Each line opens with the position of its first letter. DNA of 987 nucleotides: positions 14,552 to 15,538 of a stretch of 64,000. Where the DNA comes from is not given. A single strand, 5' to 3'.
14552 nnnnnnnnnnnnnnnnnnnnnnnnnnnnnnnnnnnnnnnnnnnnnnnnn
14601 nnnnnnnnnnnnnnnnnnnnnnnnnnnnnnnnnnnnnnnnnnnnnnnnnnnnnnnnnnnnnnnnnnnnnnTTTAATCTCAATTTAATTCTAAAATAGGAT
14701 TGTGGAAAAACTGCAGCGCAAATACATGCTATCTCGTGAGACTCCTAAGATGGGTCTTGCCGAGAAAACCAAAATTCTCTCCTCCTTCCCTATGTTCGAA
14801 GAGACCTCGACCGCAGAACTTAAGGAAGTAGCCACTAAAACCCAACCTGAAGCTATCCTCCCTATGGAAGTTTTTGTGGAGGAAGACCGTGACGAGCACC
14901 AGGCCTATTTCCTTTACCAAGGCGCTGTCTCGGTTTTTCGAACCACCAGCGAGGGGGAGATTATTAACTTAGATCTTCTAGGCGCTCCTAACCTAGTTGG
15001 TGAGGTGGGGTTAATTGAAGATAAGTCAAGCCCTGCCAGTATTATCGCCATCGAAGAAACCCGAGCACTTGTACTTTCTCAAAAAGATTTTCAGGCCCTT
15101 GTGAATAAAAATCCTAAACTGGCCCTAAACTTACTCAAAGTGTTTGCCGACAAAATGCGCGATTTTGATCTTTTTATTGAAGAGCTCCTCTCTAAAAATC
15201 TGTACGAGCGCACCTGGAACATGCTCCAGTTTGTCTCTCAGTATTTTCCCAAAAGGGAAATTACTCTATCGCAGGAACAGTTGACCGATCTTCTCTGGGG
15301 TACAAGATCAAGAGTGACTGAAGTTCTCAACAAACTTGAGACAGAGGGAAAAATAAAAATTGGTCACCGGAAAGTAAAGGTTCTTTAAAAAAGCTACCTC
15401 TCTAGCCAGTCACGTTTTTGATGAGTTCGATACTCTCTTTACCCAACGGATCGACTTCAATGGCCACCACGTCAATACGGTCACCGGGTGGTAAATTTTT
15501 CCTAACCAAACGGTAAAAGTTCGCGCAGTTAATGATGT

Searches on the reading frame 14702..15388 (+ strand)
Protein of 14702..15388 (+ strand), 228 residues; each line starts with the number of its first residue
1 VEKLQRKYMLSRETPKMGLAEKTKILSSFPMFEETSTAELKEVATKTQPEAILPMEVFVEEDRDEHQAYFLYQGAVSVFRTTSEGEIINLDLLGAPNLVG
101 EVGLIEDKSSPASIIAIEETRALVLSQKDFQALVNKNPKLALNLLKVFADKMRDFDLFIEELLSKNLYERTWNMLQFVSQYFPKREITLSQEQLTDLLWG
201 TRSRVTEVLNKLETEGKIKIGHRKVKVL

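Call 60: search_protein_families(library=pfam, proteins=[window:14702-15388:+], max_evalue=0.01)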
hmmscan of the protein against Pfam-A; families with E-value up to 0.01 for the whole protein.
window:14702-15388:+ (228 aa): 2 families
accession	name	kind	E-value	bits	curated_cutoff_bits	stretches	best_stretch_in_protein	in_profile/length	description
PF00027.35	cNMP_binding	-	2.5e-15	56.6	27.5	1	57-137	10-89/89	Cyclic nucleotide-binding domain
PF13545.12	HTH_Crp_2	-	0.00026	21.3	27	1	186-227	20-61/70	Crp-like helix-turn-helix domain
